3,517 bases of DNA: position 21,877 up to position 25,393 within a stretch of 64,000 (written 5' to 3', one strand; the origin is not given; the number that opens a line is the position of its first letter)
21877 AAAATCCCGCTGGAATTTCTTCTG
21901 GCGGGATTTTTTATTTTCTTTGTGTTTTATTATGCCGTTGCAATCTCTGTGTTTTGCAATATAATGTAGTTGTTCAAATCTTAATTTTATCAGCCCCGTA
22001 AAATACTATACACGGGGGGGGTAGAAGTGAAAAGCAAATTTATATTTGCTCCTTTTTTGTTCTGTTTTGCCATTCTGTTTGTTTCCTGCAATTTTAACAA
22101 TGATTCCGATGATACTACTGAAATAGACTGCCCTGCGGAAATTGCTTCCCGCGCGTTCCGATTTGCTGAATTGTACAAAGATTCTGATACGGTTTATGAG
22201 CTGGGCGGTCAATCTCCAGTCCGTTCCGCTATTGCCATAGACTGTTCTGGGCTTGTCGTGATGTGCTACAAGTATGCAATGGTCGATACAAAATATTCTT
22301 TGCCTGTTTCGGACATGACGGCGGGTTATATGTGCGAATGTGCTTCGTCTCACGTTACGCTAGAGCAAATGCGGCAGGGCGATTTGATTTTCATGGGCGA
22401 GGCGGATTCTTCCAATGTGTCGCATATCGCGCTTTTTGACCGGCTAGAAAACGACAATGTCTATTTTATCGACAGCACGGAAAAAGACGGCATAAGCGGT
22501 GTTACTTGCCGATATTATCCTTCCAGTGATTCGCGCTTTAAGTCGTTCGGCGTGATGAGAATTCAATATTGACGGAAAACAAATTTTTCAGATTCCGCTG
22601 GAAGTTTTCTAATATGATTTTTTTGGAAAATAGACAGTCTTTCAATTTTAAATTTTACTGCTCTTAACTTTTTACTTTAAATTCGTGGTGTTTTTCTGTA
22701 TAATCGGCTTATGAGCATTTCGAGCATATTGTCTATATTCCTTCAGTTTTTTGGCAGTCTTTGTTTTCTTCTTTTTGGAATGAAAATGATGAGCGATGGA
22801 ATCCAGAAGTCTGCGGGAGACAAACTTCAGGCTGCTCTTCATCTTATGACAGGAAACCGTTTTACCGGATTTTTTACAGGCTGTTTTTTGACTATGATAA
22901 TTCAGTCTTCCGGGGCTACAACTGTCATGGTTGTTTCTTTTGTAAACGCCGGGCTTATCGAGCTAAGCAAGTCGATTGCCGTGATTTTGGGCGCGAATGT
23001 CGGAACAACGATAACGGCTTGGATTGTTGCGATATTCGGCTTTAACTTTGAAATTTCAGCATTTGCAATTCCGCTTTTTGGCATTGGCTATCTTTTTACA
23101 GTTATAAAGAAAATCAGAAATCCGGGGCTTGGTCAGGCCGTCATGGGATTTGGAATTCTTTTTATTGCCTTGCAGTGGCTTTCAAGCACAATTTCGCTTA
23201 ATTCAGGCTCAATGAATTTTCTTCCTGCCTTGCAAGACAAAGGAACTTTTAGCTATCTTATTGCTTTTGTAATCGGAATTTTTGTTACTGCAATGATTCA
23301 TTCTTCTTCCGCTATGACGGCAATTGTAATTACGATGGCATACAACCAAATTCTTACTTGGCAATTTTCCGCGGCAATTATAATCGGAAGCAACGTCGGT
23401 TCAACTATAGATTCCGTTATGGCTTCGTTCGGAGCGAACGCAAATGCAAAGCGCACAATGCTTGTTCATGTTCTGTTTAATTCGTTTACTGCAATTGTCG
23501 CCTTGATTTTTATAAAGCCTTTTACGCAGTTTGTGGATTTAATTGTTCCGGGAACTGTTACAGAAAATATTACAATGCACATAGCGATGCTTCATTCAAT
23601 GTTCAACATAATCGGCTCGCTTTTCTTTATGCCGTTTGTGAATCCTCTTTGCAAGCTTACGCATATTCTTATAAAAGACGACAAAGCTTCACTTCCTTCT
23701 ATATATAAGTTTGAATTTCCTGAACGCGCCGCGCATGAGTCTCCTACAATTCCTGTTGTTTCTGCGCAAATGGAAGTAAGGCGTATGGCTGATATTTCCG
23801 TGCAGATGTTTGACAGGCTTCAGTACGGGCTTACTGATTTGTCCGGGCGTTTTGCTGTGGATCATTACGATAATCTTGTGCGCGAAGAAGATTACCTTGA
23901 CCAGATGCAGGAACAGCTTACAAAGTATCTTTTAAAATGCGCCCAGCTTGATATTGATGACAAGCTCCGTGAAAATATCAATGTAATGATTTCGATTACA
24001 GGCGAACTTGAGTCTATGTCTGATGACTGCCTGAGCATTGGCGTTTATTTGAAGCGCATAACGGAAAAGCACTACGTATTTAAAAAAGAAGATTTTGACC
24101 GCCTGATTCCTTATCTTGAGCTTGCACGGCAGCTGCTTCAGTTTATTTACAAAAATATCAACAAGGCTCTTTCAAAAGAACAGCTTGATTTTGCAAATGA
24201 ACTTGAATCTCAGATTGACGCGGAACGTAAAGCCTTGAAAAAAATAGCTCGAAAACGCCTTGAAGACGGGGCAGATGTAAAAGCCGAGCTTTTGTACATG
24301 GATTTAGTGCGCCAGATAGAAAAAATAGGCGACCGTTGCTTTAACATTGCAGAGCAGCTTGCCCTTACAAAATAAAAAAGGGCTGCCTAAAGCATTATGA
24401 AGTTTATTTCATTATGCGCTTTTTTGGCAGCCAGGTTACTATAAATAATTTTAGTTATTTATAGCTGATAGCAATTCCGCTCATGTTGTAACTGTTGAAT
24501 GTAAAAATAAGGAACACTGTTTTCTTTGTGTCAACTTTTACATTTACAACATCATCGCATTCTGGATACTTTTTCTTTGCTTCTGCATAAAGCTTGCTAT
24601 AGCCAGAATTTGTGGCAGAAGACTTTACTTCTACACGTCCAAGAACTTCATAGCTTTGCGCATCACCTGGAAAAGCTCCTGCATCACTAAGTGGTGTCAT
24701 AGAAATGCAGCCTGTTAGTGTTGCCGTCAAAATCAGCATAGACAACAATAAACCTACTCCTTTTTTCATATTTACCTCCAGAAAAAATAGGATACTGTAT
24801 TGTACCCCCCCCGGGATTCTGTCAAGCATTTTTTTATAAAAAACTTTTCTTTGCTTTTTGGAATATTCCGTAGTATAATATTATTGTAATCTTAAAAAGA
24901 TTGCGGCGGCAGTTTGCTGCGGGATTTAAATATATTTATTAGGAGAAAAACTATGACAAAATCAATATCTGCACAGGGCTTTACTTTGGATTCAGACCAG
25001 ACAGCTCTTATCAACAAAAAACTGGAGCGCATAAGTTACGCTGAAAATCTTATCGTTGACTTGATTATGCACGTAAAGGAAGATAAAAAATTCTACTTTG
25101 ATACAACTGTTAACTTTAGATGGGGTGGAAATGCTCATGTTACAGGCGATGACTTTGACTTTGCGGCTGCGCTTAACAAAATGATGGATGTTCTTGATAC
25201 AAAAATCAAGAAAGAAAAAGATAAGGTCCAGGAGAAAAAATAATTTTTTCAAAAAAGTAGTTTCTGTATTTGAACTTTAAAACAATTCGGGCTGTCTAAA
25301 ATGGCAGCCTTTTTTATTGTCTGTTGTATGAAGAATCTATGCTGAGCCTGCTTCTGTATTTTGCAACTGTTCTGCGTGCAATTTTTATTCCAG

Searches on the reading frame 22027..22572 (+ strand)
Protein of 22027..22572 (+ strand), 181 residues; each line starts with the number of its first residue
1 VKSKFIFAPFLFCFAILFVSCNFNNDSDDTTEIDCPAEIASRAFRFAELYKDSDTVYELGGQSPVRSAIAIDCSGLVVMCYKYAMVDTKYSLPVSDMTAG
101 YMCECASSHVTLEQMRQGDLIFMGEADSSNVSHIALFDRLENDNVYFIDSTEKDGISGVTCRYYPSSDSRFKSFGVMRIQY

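Call 8: search_protein_families(library=pfam, proteins=[window:22027-22572:+], max_evalue=0.01)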
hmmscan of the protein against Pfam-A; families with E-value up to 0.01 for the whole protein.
window:22027-22572:+ (181 aa): 1 family
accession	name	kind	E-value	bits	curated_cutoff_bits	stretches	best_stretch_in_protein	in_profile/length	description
PF00877.26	NLPC_P60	-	2.2e-10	40.9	23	1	55-157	2-87/105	NlpC/P60 family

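Call 22: find_encoding_contigs(protein=window:22027-22569:+, flank=1500, max_places=10)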
Protein seq(181 aa) (181 aa): no gene with exactly this product is on record in the collection.

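Call 47: search_protein_families(library=ncbifam, proteins=[window:22027-22572:+], max_evalue=1)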
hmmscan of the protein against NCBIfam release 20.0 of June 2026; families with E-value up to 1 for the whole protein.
window:22027-22572:+ (181 aa): 4 families
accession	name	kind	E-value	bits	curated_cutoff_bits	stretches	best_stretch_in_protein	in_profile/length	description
NF033743.1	NlpC_inact_RipD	exception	0.0016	17.9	215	1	58-131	80-145/181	NlpC/P60 family peptidoglycan-binding protein RipD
NF033741.1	NlpC_p60_RipA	exception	0.0062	15.6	625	1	68-131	363-418/457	NlpC/P60 family peptidoglycan endopeptidase RipA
NF046048.1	NlpC_P60_DIP1281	equivalog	0.012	14.5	517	1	71-136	498-552/587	DIP1281 family NlpC/P60 protein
NF033742.1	NlpC_p60_RipB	exception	0.016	14.9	335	1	68-131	112-167/206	NlpC/P60 family peptidoglycan endopeptidase RipB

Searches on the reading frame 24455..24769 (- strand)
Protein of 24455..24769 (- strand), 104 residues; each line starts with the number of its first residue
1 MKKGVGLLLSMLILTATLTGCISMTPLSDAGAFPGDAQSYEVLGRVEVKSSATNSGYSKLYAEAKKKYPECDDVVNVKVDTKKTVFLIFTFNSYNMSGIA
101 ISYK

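Call 8: search_protein_families(library=pfam, proteins=[window:24455-24769:-], max_evalue=0.01)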
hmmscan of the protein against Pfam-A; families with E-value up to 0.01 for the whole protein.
window:24455-24769:- (104 aa): 0 families

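Call 10: find_encoding_contigs(protein=window:24455-24769:-, flank=3000, max_places=10)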
Protein window:24455-24769:- (104 aa): 2 contigs read that carry it; 1 place shown.
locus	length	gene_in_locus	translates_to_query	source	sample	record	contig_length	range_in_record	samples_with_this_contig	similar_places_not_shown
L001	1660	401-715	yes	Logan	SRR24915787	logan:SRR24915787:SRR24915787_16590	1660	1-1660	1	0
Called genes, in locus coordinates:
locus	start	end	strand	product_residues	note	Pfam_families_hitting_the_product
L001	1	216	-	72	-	?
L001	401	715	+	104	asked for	-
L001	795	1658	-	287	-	?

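Call 11: find_homologous_proteins(query=window:24455-24769:-)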
Query window:24455-24769:- (104 aa): 22 proteins with E <= 0.001 among 26 candidates.
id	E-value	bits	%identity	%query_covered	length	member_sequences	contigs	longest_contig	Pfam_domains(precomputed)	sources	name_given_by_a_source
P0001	1.9e-58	212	97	100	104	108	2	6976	-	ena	-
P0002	2.6e-55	202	95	100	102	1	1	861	-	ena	-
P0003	3.6e-48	179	84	100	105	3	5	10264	-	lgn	-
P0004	7.5e-37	143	64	98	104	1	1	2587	-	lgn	-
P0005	8.8e-37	143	64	99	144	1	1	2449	-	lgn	-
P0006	1.8e-35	139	66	100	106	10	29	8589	-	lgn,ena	-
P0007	4.0e-35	138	66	100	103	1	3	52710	-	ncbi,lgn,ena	-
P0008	5.8e-35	137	69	100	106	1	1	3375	-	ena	-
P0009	2.2e-34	135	70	88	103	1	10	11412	-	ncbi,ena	-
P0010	5.3e-34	134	71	88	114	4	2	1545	-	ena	-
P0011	1.5e-33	132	69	88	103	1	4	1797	-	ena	-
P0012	7.9e-33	130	65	99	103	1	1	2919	-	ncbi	-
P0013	8.3e-33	130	65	94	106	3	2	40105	-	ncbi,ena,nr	ncbi:MAG: hypothetical protein J1E32_07680 [Treponema sp.]|nr:hypothetical protein [Treponema sp.]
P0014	1.4e-32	129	63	100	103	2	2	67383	-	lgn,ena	-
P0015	3.4e-30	122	63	100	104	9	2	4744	-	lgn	-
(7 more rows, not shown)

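Call 13: find_encoding_contigs(protein=P0001, flank=1500, max_places=10)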
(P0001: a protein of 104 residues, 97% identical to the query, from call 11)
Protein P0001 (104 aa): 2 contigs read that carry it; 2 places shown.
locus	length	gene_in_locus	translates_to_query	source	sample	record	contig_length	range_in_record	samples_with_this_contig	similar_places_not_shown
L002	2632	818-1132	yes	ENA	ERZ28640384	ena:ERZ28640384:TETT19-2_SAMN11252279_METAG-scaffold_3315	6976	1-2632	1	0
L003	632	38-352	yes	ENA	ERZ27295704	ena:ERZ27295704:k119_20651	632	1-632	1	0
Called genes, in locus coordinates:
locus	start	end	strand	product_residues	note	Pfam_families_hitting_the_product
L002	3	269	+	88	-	?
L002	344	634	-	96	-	PF02482:Ribosomal_S30AE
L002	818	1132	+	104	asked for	-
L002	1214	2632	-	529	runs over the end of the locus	PF02690:Na_Pi_cotrans, PF01895:PhoU (faint)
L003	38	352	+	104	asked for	-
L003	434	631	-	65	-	?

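Call 14: find_encoding_contigs(protein=P0003, flank=1500, max_places=10)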
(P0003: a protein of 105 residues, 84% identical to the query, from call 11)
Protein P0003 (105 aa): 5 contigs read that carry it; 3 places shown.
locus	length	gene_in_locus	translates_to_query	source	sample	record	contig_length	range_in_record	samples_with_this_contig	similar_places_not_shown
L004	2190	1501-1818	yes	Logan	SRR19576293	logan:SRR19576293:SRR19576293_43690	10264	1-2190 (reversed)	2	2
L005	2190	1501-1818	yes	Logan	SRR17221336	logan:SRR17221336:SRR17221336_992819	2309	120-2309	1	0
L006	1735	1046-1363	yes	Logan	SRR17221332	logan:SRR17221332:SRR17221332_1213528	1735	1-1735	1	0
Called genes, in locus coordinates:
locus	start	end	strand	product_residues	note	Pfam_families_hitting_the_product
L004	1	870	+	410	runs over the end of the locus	PF00375:SDF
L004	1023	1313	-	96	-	PF02482:Ribosomal_S30AE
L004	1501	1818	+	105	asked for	-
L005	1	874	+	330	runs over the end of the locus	?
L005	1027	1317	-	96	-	PF02482:Ribosomal_S30AE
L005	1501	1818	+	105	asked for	-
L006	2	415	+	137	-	?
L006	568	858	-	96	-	PF02482:Ribosomal_S30AE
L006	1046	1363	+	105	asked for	-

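Call 18: find_encoding_contigs(protein=P0006, flank=1500, max_places=10)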
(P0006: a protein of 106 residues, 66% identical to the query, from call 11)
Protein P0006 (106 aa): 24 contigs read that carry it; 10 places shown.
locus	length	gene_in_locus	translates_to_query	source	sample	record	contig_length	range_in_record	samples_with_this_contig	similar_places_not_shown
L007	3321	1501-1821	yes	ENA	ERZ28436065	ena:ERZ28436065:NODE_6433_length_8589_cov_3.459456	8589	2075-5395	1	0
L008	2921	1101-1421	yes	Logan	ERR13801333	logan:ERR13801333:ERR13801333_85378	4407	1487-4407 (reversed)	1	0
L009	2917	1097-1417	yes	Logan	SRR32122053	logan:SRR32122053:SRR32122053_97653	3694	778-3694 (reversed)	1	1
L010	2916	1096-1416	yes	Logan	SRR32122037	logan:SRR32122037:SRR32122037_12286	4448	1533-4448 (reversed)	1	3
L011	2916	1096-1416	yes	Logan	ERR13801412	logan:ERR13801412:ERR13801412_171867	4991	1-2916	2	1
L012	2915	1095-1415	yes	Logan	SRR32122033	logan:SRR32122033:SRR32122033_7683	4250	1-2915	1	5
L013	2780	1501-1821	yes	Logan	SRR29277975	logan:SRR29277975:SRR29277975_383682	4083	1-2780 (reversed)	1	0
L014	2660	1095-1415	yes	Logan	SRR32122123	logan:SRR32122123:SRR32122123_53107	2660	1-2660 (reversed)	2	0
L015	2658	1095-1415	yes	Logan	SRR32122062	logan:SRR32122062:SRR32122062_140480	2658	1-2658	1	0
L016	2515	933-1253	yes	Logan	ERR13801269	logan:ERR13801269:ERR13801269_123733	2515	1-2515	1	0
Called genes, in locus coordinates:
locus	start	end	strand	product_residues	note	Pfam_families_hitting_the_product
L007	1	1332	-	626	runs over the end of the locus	PF10418:DHODB_Fe-S_bind, PF01180:DHO_dh, PF01207:Dus (weak)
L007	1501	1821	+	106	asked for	-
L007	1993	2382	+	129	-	PF01242:PTPS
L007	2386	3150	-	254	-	PF00977:His_biosynth, PF03060:NMO (faint)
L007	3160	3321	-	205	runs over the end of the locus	PF00117:GATase, PF07685:GATase_3, PF01174:SNO (faint)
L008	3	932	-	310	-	?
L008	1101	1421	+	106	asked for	-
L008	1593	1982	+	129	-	PF01242:PTPS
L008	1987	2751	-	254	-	PF00977:His_biosynth, PF03060:NMO (faint)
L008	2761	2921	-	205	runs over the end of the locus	PF00117:GATase, PF07685:GATase_3, PF01174:SNO (faint)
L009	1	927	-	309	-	?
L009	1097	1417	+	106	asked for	-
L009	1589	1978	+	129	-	PF01242:PTPS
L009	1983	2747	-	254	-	PF00977:His_biosynth, PF03060:NMO (faint)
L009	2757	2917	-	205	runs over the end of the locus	PF00117:GATase, PF07685:GATase_3, PF01174:SNO (faint)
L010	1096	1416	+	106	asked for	-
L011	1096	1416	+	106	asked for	-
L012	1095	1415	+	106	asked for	-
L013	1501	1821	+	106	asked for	-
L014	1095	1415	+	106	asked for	-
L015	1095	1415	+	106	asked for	-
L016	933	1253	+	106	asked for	-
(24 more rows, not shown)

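Call 46: search_protein_families(library=pfam, proteins=[window:24455-24769:-], max_evalue=10)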
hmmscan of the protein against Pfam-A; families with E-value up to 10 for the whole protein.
window:24455-24769:- (104 aa): 0 families
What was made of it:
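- Tried and rejected: Pfam gave nothing (calls 8, 46).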

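Call 47: search_protein_families(library=ncbifam, proteins=[window:24455-24769:-], max_evalue=1)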
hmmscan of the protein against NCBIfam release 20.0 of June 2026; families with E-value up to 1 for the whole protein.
window:24455-24769:- (104 aa): 3 families
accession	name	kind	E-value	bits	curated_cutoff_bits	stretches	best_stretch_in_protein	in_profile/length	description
NF047359.1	CptIN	equivalog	0.0035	17.2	90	1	51-88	50-87/150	type III toxin-antitoxin system CptIN family toxin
NF047810.1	LIC11742_lipo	equivalog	0.011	15.6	210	1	53-104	68-119/125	LIC11742 family lipoprotein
NF047814.1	LIC20211_lipo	equivalog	0.016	15.3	130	1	60-102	53-94/95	LIC20211 family lipoprotein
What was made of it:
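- On T. pallidum tpr-type poly-G promoters: No Pfam or NCBIfam family was found (calls 8, 46, 47).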

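Call 48: find_encoding_contigs(protein=P0009, flank=600, max_places=10)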
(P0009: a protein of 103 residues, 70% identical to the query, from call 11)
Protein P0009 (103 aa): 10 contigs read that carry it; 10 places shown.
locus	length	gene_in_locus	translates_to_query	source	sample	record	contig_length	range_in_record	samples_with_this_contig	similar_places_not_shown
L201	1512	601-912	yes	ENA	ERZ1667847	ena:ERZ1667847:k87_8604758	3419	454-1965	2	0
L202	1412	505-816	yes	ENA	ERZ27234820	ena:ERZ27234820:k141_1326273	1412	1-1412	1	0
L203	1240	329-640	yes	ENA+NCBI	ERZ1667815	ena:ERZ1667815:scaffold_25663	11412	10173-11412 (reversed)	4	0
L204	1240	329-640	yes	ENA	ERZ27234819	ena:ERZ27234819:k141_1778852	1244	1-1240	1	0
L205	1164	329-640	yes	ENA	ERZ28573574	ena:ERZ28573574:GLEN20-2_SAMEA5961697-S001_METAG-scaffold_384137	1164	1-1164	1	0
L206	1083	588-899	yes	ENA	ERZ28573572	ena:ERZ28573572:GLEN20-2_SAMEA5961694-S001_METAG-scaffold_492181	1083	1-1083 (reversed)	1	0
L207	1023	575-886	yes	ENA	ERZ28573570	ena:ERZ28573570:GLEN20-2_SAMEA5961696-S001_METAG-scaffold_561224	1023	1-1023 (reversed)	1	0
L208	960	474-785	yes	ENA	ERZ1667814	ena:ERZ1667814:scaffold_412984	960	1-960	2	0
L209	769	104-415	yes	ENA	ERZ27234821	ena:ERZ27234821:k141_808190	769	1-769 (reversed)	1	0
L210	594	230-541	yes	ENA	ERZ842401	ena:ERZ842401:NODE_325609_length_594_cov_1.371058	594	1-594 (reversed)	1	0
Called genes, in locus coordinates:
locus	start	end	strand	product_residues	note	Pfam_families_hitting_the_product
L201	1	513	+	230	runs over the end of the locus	PF00583:Acetyltransf_1 (weak), PF13508:Acetyltransf_7 (weak)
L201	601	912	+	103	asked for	-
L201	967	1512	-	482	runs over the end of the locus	PF02386:TrkH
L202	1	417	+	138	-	?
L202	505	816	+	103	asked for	-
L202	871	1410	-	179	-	?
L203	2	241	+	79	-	?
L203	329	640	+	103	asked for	-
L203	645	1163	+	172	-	-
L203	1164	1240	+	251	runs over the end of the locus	PF02881:SRP54_N, PF13401:AAA_22 (weak), PF13604:AAA_30 (weak), PF00448:SRP54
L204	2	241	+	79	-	?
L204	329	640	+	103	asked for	-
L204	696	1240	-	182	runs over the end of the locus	?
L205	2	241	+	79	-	?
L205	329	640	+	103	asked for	-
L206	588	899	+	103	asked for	-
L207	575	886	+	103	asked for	-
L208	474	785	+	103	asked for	-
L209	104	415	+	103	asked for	-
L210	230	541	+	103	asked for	-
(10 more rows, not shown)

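Call 52: search_solved_structures(query=A1, max_evalue=10)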
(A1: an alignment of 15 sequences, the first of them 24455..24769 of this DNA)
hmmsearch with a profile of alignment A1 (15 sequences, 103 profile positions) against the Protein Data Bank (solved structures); distinct sequences matched with E-value up to 10: 3.
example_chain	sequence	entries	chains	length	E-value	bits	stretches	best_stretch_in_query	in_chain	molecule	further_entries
9hcj_P0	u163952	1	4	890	0.36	14.2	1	52-81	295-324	Nuclear pore complex protein nup85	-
9e7n_B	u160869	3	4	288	0.52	13.7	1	46-83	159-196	Gametocyte surface protein P230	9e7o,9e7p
4otn_A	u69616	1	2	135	0.96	12.8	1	64-91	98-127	Eukaryotic translation initiation factor 2-alpha kinase 4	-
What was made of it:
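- Tried and rejected: A PDB profile search gave nothing below E 0.36 (call 52).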

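Call 55: find_encoding_contigs(protein=P0013, flank=400, max_places=6)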
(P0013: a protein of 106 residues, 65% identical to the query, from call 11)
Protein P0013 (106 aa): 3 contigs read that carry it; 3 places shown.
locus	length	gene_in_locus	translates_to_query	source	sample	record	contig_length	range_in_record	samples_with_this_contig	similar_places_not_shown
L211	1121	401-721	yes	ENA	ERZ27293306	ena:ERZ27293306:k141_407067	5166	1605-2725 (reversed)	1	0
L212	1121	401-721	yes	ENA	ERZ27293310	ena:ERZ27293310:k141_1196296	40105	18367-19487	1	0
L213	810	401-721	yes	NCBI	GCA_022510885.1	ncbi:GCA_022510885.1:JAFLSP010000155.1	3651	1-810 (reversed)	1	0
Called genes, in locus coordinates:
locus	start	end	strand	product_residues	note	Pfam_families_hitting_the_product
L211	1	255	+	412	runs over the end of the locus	PF00365:PFK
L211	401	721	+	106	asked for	-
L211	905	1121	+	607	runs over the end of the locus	?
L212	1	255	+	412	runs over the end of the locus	PF00365:PFK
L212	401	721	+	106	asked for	-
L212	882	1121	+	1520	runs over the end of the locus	PF01869:BcrAD_BadFG, PF09989:DUF2229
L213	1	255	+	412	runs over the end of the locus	PF00365:PFK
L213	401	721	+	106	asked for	-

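Call 56: find_encoding_contigs(protein=P0007, flank=400, max_places=6)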
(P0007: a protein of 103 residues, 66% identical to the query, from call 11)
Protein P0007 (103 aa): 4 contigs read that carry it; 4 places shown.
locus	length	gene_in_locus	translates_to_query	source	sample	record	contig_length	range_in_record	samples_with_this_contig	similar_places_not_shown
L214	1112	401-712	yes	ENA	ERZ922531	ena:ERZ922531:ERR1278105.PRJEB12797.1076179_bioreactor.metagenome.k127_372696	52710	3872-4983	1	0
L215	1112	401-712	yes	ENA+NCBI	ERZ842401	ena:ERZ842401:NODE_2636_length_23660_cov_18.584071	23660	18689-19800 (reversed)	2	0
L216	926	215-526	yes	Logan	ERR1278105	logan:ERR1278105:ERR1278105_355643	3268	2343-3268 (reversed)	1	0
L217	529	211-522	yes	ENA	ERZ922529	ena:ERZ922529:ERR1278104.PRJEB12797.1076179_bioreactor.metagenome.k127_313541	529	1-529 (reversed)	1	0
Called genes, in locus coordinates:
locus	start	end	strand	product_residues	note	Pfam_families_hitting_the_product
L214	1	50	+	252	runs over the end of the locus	PF00072:Response_reg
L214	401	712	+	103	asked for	-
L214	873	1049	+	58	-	PF13237:Fer4_10, PF00037:Fer4, PF12837:Fer4_6 (weak), PF14697:Fer4_21, PF13187:Fer4_9, PF12797:Fer4_2 (weak), PF00037:Fer4, PF12837:Fer4_6 (weak), +5 more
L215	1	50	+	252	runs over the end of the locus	PF00072:Response_reg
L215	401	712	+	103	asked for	-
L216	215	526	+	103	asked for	-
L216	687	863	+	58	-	PF13237:Fer4_10, PF00037:Fer4, PF12837:Fer4_6 (weak), PF14697:Fer4_21, PF13187:Fer4_9, PF12797:Fer4_2 (weak), PF00037:Fer4, PF12837:Fer4_6 (weak), +5 more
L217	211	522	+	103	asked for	-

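Call 58: predict_structure(alignment_id=A1)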
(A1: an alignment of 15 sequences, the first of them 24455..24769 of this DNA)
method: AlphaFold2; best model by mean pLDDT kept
length: 104 residues; sequences in the alignment: 15
mean_pLDDT: 77.2   pTM: 0.61
mean pLDDT of the five models: 77.2, 75.2, 74.9, 74.9, 73.3
residues with pLDDT >= 90: 29; 70-90: 46; 50-70: 24; < 50: 5
segments of 3 or more residues with pLDDT < 50: 17-20
pLDDT, mean of each block of 10 residues (from residue 1): 55 53 67 81 90 73 94 90 77 87 91
secondary structure, 60 per line:
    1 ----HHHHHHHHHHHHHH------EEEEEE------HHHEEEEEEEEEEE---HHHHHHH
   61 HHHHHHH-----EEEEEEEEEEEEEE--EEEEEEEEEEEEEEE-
elements in order: H5-18 E25-30 E40-50 H54-67 E73-86 E89-103

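Call 61: fold_search(model_id=the predicted structure, library=pdb)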
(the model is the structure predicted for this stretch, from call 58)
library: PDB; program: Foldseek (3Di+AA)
matches with E <= 10: 350; with E <= 0.001: 0
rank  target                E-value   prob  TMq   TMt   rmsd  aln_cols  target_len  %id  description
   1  2fpn                  3.4e-01  0.18  0.23  0.15  12.4        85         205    8  The crystal structure of the ywmB protein from Bacillus subtilis (released 2006-03-14)
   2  1mog                  3.8e-01  0.47  0.30  0.41   5.6        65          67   12  Crystal structure of H. salinarum dodecin (released 2003-04-15)
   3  2vx9                  5.7e-01  0.41  0.30  0.43   5.6        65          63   12  H. salinarum dodecin E45A mutant (released 2009-02-17)
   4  2cc8                  6.0e-01  0.41  0.31  0.43   5.6        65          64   12  Complexes of Dodecin with Flavin and Flavin-like Ligands (released 2006-01-31)
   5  3onr_A                7.1e-01  0.35  0.32  0.41   5.0        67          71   16  Crystal structure of the calcium chelating immunodominant antigen, calcium dodecin (Rv0379),from Mycobacterium tubercu (released 2011-03-16)
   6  4dbb                  7.5e-01  0.13  0.24  0.18  11.0       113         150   11  The PTB domain of Mint1 is autoinhibited by a helix in the C-terminal linker region (released 2012-03-07)
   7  4b2m                  7.9e-01  0.57  0.37  0.53   4.4        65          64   12  COMPLEXES OF DODECIN WITH FLAVIN AND FLAVIN-LIKE LIGANDS (released 2013-05-29)
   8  9mcd_B                7.9e-01  0.44  0.35  0.33   4.5        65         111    9  Crystal structure of homodimeric Alba from Oryza sativa (released 2026-04-08)
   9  3onr_D                8.3e-01  0.35  0.32  0.44   4.6        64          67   14  Crystal structure of the calcium chelating immunodominant antigen, calcium dodecin (Rv0379),from Mycobacterium tubercu (released 2011-03-16)
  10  8i8y_A                1.2e+00  0.28  0.31  0.40   4.9        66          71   14  A mutant of the C-terminal complex of proteins 4.1G and NuMA (released 2023-04-19)
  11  3onr_J                1.3e+00  0.44  0.38  0.52   3.9        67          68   15  Crystal structure of the calcium chelating immunodominant antigen, calcium dodecin (Rv0379),from Mycobacterium tubercu (released 2011-03-16)
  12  4jda_C                1.5e+00  0.05  0.19  0.13  14.4       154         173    9  Complex structure of abscisic acid receptor PYL3 with (-)-ABA (released 2013-07-24)
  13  8fw5_C                1.6e+00  0.05  0.17  0.07  12.9        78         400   12  Chimeric HsGATOR1-SpGtr-SpLam complex (released 2023-07-26)
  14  3onr_B                1.7e+00  0.21  0.32  0.42   4.6        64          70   14  Crystal structure of the calcium chelating immunodominant antigen, calcium dodecin (Rv0379),from Mycobacterium tubercu (released 2011-03-16)
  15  6gef_F                1.7e+00  0.14  0.23  0.07  11.9        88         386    9  X-ray structure of the Yersinia pseudotuberculosis ATPase DotB (released 2018-05-30)
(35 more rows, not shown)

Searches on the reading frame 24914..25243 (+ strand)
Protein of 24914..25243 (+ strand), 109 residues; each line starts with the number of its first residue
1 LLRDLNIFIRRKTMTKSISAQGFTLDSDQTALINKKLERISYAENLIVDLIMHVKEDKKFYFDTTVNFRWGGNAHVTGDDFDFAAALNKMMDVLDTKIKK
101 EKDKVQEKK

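Call 8: search_protein_families(library=pfam, proteins=[window:24914-25243:+], max_evalue=0.01)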
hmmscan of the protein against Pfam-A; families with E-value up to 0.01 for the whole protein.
window:24914-25243:+ (109 aa): 1 family
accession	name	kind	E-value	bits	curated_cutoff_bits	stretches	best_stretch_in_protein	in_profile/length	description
PF02482.25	Ribosomal_S30AE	-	1.9e-10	41.8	23.7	1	18-105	3-87/88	Sigma 54 modulation protein / S30EA ribosomal protein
